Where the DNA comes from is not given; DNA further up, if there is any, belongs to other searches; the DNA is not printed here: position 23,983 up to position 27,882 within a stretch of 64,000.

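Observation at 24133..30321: One polypeptide couples a kinase-like/STAND/TPR/GAF/PAS sensory chassis directly to a sigma-54 AAA+ activator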

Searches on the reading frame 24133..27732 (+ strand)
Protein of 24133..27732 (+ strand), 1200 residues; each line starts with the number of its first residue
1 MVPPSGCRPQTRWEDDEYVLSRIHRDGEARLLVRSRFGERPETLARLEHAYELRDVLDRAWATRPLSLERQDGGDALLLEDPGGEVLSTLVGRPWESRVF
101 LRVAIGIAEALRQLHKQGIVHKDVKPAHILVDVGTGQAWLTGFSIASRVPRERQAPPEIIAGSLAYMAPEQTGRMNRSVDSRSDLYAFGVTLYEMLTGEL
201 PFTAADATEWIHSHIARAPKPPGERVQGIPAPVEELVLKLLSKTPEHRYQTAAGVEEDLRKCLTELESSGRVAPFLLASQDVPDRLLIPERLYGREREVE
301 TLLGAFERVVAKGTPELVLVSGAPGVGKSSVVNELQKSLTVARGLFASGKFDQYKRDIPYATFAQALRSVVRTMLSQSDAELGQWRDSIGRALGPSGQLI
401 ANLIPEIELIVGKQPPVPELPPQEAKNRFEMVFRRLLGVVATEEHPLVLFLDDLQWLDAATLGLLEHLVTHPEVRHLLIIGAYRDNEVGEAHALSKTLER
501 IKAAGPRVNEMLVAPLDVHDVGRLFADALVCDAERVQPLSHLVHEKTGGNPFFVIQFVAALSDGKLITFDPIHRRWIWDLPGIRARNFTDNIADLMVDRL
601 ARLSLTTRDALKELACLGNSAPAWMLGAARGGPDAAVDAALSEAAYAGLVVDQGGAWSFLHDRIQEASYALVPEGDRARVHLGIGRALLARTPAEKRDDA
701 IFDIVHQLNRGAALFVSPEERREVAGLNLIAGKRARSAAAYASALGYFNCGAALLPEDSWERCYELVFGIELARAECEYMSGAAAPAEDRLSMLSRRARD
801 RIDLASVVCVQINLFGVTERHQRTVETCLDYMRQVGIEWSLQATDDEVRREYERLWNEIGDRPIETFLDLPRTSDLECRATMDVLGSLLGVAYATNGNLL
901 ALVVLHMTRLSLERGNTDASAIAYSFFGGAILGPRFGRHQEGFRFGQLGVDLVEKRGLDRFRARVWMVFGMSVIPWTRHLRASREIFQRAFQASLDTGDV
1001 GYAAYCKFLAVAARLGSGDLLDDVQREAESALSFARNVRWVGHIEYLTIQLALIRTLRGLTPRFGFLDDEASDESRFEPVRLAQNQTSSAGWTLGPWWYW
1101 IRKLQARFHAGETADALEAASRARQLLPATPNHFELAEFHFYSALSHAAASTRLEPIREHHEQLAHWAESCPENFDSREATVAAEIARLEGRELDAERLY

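Call 72: predict_structure(alignment_id=A5)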
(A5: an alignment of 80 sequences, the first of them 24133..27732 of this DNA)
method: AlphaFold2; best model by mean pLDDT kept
length: 1200 residues; sequences in the alignment: 80
mean_pLDDT: 82.9   pTM: 0.67
mean pLDDT of the five models: 82.9, 82.8, 79.7, 79.3, 78.8
residues with pLDDT >= 90: 488; 70-90: 535; 50-70: 114; < 50: 63
segments of 3 or more residues with pLDDT < 50: 1-8, 147-179, 1080-1093
pLDDT, mean of each block of 10 residues (from residue 1): 40 62 66 63 64 81 82 73 87 87 95 82 81 90 50 34 38 40 84 90 62 65 86 92 75 91 90 84 66 84 91 92 84 78 77 78 87 77 88 85 85 73 75 89 90 88 89 89 88 90 87 91 86 87 86 78 80 79 72 64 90 90 90 87 80 78 81 91 94 83 93 91 95 86 92 92 94 92 89 95 94 82 89 89 86 93 94 93 90 81 94 95 92 87 95 91 92 92 93 77 87 92 95 81 79 92 76 59 39 64 94 94 77 84 96 90 93 94 96 94
secondary structure, 60 per line:
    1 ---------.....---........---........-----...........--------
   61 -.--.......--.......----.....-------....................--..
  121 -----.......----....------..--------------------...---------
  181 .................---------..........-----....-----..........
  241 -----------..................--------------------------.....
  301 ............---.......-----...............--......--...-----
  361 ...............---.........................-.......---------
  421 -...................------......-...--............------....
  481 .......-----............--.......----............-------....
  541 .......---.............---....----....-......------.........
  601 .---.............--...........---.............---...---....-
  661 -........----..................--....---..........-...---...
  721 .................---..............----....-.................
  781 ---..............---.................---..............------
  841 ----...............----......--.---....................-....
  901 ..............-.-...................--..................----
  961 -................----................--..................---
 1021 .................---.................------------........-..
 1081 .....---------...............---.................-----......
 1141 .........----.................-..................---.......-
elements in order (helices of 4 or more, strands of 3 or more residues): E10-14 E18-25 E29-36 H42-52 E65-71 E74-80 H97-116 E129-132 E137-140 H181-197 H207-216 H222-225 H231-240 H252-269 H296-312 E316-322 H328-342 E345-350 H361-375 H379-403 H405-411 H422-440 E447-452 H459-470 E477-484 H493-504 E507-513 H518-529 H537-547 H551-563 E567-570 E575-578 H580-585 H592-601 H605-617 E620-622 H623-630 H634-646 E650-652 E656-659 H662-669 H674-691 H694-697 H701-710 H718-737 H741-754 H759-762 H764-780 H784-797 H801-817 H821-834 H845-859 H864-869 H876-895 H897-914 H918-936 H939-956 H962-977 H982-997 H1000-1017 H1021-1037 H1041-1057 H1070-1077 H1079-1085 H1095-1109 H1113-1129 H1135-1149 H1154-1170 H1172-1189 H1193-1199

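Call 77: fold_search(model_id=the predicted structure, library=pdb)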
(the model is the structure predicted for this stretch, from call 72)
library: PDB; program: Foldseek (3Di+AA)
matches with E <= 10: 1983; with E <= 0.001: 1810
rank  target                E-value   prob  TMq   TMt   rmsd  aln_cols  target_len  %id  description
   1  6mfv_A                1.9e-11  1.00  0.36  0.59  10.1       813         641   12  Crystal structure of the Signal Transduction ATPase with Numerous Domains (STAND) protein with a tetratricopeptide rep (released 2019-02-20)
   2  1o6y                  4.5e-11  1.00  0.17  0.73   6.3       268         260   28  Catalytic domain of PknB kinase from Mycobacterium tuberculosis (released 2003-01-30)
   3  3ori_A                1.2e-10  1.00  0.19  0.79   3.7       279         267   28  Mycobacterium tuberculosis PknB kinase domain L33D mutant (crystal form 1) (released 2010-12-15)
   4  3ort                  2.5e-10  1.00  0.18  0.70   6.0       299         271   27  Mycobacterium tuberculosis PknB kinase domain L33D mutant (crystal form 6) (released 2010-12-15)
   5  3orm                  2.9e-10  1.00  0.19  0.79   4.3       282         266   26  Mycobacterium tuberculosis PknB kinase domain D76A mutant (released 2010-12-15)
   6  3oro                  3.1e-10  1.00  0.19  0.77   3.9       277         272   29  Mycobacterium tuberculosis PknB kinase domain L33D mutant (crystal form 4) (released 2010-12-15)
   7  6i2p_A                3.3e-10  1.00  0.18  0.71   5.7       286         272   27  Crystal structure of the Mycobacterium tuberculosis PknB kinase domain (L33E mutant) in complex with its substrate Gar (released 2019-05-22)
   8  6i2p_B                4.0e-10  1.00  0.18  0.70   5.8       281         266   28  Crystal structure of the Mycobacterium tuberculosis PknB kinase domain (L33E mutant) in complex with its substrate Gar (released 2019-05-22)
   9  5u94                  5.1e-10  1.00  0.17  0.72   6.2       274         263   27  Crystal structure of the Mycobacterium tuberculosis PASTA kinase PknB in complex with the potential theraputic kinase in (released 2017-12-20)
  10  2fum_B                5.7e-10  1.00  0.17  0.72   7.2       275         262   28  Catalytic domain of protein kinase PknB from Mycobacterium tuberculosis in complex with mitoxantrone (released 2006-08-01)
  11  6b2p                  7.5e-10  1.00  0.18  0.77   3.7       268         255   26  Dual Inhibition of the Essential Protein Kinases A and B in Mycobacterium tuberculosis (released 2018-02-14)
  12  3orl                  9.2e-10  1.00  0.19  0.75   5.1       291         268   26  Mycobacterium tuberculosis PknB kinase domain L33D mutant (crystal form 3) (released 2010-12-15)
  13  2fum_A                1.1e-09  1.00  0.17  0.73   4.2       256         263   28  Catalytic domain of protein kinase PknB from Mycobacterium tuberculosis in complex with mitoxantrone (released 2006-08-01)
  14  3orp                  1.3e-09  1.00  0.18  0.71   5.9       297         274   28  Mycobacterium tuberculosis PknB kinase domain L33D mutant (crystal form 5) (released 2010-12-15)
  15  3ork                  1.3e-09  1.00  0.18  0.70   7.1       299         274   25  Mycobacterium tuberculosis PknB kinase domain L33D mutant (crystal form 2) (released 2010-12-15)
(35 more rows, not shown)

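Call 92: search_protein_representatives(protein=window:24133-27732:+)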
Query: 1200 residues. Proteins with E-value up to 0.001 (for the whole library): 745704; up to 1e-10: 373609; up to 1e-30: 16781. The best 150 are listed.
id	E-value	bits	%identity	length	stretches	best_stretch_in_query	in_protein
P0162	0.0e+00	1359.4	56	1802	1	38-1200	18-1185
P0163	0.0e+00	1350.4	55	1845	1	11-1200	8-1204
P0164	0.0e+00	1296.0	49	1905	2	28-1200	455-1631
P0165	0.0e+00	1289.5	53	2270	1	30-1200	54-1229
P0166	0.0e+00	1276.4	53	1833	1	8-1200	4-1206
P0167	0.0e+00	1275.5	54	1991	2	11-1200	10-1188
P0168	0.0e+00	1269.9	52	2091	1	25-1200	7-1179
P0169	0.0e+00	1268.2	52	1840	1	19-1200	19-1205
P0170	0.0e+00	1240.1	51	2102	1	10-1200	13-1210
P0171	0.0e+00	1238.3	51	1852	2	30-1154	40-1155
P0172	0.0e+00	1229.5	51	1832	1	14-1200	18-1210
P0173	0.0e+00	1206.2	51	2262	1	6-1200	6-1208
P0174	0.0e+00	1191.8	51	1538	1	14-1200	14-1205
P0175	0.0e+00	1188.5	50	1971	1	29-1200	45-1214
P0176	0.0e+00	1169.5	48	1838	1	33-1200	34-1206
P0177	0.0e+00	1169.2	49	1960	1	42-1200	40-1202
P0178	0.0e+00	1162.2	50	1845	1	14-1200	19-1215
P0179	0.0e+00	1161.5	49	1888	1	41-1200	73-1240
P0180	0.0e+00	1158.2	50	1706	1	28-1200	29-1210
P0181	0.0e+00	1157.2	50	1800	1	43-1200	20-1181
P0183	0.0e+00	1146.2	49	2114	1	44-1200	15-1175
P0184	0.0e+00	1137.2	49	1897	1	4-1200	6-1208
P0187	0.0e+00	1122.1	53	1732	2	209-1200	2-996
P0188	0.0e+00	1119.5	49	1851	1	17-1200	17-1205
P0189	0.0e+00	1118.1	48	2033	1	6-1200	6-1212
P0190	0.0e+00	1111.0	49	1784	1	57-1200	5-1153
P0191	0.0e+00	1109.2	48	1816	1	13-1200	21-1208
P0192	0.0e+00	1105.3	47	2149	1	28-1200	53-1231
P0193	0.0e+00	1104.6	49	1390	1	34-1200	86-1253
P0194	0.0e+00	1098.7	47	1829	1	16-1200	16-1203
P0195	0.0e+00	1096.8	47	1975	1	45-1200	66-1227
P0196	0.0e+00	1093.0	48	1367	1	28-1200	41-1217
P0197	0.0e+00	1091.9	48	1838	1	26-1200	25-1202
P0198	0.0e+00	1088.5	47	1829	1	8-1200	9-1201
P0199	0.0e+00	1088.0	49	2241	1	17-1200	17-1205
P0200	0.0e+00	1087.9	46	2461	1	27-1200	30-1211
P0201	0.0e+00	1083.6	46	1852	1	14-1200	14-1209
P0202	0.0e+00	1080.9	48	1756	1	11-1200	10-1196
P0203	0.0e+00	1079.4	47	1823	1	10-1200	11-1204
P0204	0.0e+00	1076.4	49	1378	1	41-1200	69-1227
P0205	0.0e+00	1071.8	47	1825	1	14-1200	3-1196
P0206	0.0e+00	1070.8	48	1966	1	9-1200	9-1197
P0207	0.0e+00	1059.6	47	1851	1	39-1200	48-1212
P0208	0.0e+00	1055.6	48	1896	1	14-1200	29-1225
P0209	0.0e+00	1051.1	46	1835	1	31-1200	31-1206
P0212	0.0e+00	1046.5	47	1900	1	15-1200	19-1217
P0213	0.0e+00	1045.9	47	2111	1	13-1200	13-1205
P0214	0.0e+00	1043.4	45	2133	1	38-1200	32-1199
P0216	0.0e+00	1037.7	46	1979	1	5-1200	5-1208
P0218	0.0e+00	1034.3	46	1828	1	10-1200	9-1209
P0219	0.0e+00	1032.0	45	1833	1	42-1200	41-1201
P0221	0.0e+00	1031.8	46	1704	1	8-1200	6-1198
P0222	0.0e+00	1031.6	46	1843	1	11-1200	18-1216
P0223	0.0e+00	1030.3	46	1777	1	14-1200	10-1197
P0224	0.0e+00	1026.6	45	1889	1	10-1200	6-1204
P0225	0.0e+00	1024.6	46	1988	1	9-1200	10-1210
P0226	0.0e+00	1022.2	47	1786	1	41-1200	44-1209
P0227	0.0e+00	1019.6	46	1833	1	32-1200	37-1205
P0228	0.0e+00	1019.1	47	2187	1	42-1200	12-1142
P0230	0.0e+00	1012.2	46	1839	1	24-1200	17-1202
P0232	8.7e-298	1007.4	45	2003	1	99-1200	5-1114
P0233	6.0e-297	1004.6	45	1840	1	14-1200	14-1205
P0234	9.3e-297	1004.0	44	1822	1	11-1200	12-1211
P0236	9.4e-296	1000.6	44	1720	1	16-1200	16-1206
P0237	1.2e-295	1000.3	50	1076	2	396-1200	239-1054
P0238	1.8e-295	999.7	43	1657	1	34-1200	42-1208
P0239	1.9e-295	999.7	46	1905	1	77-1200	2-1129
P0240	2.8e-295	999.0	44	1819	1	17-1200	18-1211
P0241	4.2e-295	998.5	45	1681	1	24-1200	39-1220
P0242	1.9e-291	986.4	47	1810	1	81-1200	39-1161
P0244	2.4e-289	979.4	46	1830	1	45-1200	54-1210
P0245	1.2e-288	977.1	44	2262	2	14-1200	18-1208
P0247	4.0e-288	975.4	45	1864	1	38-1200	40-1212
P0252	8.6e-287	970.9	46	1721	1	78-1200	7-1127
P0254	2.0e-285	966.4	45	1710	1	14-1200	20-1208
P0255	3.2e-285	965.8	44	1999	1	18-1200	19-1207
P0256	8.2e-285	964.4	43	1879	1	11-1200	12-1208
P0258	1.2e-284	963.9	42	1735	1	14-1200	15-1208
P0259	3.7e-284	962.2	44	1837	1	31-1197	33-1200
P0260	7.1e-284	961.3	45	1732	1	6-1200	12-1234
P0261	2.8e-283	959.3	42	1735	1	42-1200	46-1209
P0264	1.8e-282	956.7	44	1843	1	9-1200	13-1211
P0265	3.2e-282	955.8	43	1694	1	26-1200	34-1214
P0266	3.5e-282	955.7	43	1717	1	30-1200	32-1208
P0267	4.5e-282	955.3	45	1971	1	35-1200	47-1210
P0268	7.7e-282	954.5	45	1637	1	17-1200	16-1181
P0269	4.0e-281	952.2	44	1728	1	100-1200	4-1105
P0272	9.7e-281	950.9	44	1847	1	42-1200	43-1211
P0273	1.3e-280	950.5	43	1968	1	24-1200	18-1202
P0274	1.2e-279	947.3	43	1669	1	15-1200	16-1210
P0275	3.2e-279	945.9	44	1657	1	14-1200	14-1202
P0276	1.7e-278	943.4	42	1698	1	38-1200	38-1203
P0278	3.1e-278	942.6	44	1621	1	87-1200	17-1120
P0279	1.3e-277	940.5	44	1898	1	22-1200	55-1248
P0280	5.8e-277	938.4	44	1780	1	65-1200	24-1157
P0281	8.1e-277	937.9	44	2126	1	40-1200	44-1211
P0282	9.4e-277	937.7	43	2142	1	15-1200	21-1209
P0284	1.2e-276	937.3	41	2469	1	14-1200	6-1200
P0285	1.8e-276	936.8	43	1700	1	32-1200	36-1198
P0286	2.7e-276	936.2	42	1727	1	9-1200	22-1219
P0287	5.3e-276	935.2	42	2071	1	49-1200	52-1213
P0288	1.5e-275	933.7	41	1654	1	10-1200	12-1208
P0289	3.7e-275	932.4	44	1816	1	8-1200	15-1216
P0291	3.9e-274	929.0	42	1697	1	19-1200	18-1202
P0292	7.3e-274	928.1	44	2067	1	9-1200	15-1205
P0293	3.7e-273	925.8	46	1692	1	167-1200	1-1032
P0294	4.9e-273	925.4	43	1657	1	37-1200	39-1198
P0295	6.1e-273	925.1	41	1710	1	41-1200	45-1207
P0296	1.0e-272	924.3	43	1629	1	50-1200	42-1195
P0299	1.5e-271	920.5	44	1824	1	24-1200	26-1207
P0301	5.7e-270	915.2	43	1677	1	44-1200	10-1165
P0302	1.5e-269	913.9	44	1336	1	38-1200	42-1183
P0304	1.4e-268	910.6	43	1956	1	13-1200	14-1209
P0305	3.7e-268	909.3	42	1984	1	14-1200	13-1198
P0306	4.3e-268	909.0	40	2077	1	24-1200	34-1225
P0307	8.7e-267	904.7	43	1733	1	25-1200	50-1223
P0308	9.0e-267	904.6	47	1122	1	195-1200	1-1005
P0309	2.8e-266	903.0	44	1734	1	39-1200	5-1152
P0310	5.1e-266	902.1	41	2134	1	37-1200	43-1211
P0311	2.0e-265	900.2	44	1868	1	40-1200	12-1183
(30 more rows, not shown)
